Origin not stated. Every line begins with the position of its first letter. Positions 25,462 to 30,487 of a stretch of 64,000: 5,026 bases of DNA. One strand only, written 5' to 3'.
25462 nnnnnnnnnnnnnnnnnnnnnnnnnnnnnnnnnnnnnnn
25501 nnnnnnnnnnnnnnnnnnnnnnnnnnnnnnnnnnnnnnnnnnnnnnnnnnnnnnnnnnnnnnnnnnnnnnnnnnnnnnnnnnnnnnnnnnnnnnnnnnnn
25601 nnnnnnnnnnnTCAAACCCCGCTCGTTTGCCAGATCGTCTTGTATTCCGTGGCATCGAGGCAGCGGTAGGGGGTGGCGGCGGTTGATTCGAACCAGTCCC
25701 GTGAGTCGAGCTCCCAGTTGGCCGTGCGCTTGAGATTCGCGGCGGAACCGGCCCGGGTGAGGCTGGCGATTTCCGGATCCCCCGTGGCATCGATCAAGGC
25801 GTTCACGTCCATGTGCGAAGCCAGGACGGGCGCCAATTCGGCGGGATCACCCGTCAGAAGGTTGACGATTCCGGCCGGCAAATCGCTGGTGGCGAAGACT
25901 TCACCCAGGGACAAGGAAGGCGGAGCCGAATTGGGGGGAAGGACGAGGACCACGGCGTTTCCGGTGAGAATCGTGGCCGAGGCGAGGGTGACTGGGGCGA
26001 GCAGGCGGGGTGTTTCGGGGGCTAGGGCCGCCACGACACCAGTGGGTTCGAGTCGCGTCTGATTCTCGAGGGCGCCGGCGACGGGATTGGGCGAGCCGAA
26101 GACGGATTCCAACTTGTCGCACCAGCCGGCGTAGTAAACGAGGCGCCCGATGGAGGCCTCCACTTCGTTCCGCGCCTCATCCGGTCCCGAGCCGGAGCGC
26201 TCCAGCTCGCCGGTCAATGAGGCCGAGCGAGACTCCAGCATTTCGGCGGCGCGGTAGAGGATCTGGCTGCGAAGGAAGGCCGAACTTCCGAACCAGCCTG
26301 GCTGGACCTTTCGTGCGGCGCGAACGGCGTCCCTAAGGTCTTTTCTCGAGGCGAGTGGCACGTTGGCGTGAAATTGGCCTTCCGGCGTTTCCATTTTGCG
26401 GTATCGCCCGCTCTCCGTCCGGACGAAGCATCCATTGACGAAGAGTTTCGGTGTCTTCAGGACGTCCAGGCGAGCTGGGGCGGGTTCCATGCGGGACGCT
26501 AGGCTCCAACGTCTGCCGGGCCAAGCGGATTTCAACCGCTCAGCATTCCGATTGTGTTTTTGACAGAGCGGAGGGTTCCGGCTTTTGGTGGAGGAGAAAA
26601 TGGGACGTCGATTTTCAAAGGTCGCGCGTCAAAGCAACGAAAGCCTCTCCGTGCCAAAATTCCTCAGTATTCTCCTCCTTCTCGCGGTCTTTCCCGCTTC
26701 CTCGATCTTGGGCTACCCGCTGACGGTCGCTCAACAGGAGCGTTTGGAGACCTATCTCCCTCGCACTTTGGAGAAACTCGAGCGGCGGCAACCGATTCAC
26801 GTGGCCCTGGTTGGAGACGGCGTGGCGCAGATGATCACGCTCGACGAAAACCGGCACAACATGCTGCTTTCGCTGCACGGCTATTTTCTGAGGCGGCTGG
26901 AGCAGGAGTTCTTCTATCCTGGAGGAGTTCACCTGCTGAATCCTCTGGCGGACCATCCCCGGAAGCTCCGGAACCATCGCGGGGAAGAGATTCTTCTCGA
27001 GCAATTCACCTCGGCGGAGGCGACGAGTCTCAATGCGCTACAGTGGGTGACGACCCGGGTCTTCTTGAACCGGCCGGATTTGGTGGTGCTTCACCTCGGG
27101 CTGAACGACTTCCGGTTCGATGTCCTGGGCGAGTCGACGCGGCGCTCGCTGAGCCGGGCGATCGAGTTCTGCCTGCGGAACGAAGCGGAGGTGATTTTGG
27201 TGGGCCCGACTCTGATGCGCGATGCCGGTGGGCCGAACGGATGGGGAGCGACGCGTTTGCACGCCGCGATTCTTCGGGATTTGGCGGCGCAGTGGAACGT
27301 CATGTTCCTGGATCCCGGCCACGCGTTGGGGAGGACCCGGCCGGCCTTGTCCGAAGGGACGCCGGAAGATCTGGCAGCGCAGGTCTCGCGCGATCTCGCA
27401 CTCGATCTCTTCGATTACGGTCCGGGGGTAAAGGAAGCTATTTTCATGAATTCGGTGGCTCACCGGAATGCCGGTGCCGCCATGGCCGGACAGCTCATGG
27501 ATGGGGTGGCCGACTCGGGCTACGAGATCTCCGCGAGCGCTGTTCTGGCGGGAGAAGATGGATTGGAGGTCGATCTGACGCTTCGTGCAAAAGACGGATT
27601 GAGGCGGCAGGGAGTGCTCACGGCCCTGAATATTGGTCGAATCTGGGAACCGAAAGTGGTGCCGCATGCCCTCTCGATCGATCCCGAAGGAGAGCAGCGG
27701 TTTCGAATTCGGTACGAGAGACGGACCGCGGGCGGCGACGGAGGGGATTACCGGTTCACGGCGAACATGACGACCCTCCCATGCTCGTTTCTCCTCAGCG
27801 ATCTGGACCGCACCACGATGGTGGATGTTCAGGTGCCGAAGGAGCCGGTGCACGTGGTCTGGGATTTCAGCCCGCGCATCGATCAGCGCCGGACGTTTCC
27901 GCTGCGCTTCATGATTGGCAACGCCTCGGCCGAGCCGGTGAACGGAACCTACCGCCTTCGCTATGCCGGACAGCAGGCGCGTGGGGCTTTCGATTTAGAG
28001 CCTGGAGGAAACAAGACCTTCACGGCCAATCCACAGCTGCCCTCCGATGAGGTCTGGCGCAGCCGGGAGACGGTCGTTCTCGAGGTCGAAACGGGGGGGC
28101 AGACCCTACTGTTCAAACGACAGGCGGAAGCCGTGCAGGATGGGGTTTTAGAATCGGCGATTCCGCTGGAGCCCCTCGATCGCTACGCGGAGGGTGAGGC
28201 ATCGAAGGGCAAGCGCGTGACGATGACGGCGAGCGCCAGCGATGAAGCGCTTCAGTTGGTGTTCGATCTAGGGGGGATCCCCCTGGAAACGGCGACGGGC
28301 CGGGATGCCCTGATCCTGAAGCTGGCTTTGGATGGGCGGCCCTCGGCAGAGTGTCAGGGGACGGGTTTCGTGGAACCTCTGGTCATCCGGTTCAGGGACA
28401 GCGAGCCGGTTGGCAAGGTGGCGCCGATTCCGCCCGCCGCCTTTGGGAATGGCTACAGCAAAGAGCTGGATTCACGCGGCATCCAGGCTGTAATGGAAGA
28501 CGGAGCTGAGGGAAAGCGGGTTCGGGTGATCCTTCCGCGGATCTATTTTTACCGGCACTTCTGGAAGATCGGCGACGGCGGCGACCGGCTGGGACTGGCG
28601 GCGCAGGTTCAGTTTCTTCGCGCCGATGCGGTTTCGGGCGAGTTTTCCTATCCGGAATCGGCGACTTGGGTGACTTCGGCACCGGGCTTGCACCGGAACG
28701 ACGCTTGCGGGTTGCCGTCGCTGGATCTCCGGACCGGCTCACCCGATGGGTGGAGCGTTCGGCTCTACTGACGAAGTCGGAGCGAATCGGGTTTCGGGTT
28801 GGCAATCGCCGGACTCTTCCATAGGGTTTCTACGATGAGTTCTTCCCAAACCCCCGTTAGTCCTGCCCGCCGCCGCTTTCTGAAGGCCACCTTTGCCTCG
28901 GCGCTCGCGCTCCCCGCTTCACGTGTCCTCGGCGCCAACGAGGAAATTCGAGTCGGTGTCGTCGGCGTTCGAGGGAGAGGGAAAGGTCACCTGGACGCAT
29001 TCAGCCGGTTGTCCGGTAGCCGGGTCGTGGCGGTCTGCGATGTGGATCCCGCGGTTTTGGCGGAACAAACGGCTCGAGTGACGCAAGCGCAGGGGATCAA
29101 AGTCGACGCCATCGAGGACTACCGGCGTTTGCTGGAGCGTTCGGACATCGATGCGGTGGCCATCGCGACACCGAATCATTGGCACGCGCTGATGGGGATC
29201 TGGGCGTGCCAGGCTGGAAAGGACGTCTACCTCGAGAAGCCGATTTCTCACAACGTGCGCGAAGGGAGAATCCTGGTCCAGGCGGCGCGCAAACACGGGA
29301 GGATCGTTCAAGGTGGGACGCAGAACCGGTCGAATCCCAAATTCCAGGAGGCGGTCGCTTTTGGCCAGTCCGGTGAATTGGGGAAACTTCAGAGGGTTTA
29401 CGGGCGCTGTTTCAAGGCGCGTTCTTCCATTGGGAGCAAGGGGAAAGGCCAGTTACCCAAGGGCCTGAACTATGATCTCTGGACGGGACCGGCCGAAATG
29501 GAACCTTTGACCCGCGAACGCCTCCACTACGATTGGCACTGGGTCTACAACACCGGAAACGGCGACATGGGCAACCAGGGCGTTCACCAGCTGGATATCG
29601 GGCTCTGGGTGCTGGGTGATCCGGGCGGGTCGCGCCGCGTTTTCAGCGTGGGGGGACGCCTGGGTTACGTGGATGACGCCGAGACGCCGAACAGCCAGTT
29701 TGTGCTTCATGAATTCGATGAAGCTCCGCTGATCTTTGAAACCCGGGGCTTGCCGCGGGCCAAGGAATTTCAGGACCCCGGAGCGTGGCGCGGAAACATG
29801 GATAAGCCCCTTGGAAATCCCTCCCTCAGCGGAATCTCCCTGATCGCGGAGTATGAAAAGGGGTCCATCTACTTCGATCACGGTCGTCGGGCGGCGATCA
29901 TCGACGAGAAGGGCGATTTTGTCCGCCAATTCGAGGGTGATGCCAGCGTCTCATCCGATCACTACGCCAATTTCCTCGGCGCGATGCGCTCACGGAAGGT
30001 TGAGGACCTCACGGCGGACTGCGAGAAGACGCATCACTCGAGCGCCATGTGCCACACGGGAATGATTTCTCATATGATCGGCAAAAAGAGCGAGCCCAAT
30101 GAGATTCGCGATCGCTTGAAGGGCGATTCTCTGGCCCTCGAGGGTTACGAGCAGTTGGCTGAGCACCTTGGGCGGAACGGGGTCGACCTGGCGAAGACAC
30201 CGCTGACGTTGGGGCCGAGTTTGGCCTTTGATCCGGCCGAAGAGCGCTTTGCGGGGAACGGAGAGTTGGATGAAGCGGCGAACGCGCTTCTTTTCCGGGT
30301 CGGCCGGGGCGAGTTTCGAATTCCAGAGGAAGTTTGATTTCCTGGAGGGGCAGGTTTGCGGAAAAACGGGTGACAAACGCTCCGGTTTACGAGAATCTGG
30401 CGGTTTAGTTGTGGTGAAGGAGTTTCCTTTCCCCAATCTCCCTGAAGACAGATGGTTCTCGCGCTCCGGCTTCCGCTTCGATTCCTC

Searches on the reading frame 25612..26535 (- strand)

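Call 41: search_protein_families(library=pfam, proteins=[window:25612-26535:-], max_evalue=0.000001)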
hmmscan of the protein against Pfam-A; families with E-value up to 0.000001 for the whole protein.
window:25612-26535:- (307 aa): 1 family
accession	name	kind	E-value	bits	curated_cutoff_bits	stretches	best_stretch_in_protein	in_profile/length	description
PF00171.27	Aldedh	-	1.1e-30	107.1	23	1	38-271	2-232/461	Aldehyde dehydrogenase family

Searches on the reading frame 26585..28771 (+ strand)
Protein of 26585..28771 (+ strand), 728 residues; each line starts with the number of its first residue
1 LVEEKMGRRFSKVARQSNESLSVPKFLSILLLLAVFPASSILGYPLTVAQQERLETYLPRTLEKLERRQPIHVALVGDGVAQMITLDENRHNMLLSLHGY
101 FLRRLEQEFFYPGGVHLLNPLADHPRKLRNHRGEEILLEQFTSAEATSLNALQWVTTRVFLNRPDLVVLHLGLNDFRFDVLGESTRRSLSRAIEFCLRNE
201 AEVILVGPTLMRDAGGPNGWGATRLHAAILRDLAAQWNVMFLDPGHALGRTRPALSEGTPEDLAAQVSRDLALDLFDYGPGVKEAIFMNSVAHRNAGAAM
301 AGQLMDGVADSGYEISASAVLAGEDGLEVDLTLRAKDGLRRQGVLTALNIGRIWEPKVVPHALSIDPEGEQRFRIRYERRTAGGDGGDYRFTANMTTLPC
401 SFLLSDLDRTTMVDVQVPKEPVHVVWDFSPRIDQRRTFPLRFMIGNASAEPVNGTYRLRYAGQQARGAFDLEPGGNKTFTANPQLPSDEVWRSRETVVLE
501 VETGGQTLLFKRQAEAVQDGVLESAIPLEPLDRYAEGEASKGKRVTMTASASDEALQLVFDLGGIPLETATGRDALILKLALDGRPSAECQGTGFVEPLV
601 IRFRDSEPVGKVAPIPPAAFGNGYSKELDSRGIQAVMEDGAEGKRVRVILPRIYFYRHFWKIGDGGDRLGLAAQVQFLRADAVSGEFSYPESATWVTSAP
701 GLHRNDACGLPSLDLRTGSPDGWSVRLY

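Call 41: search_protein_families(library=pfam, proteins=[window:26585-28771:+], max_evalue=0.000001)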
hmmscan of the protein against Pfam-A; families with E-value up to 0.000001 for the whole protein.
window:26585-28771:+ (728 aa): 1 family
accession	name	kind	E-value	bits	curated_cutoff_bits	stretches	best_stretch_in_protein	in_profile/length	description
PF13472.12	Lipase_GDSL_2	-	5.9e-08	33.8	32.9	1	158-258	57-163/178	GDSL-like Lipase/Acylhydrolase family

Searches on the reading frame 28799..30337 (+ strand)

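Call 41: search_protein_families(library=pfam, proteins=[window:28799-30337:+], max_evalue=0.000001)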
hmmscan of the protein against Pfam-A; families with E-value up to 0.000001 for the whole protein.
window:28799-30337:+ (512 aa): 2 families
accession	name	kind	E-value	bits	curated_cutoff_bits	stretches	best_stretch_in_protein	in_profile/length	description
PF01408.29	GFO_IDH_MocA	-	1.6e-20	74.5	24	1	50-171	1-117/120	Oxidoreductase family, NAD-binding Rossmann fold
PF19051.5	GFO_IDH_MocA_C2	-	1.6e-10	41.4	23.3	0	218-273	47-102/254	Oxidoreductase family, C-terminal alpha/beta domain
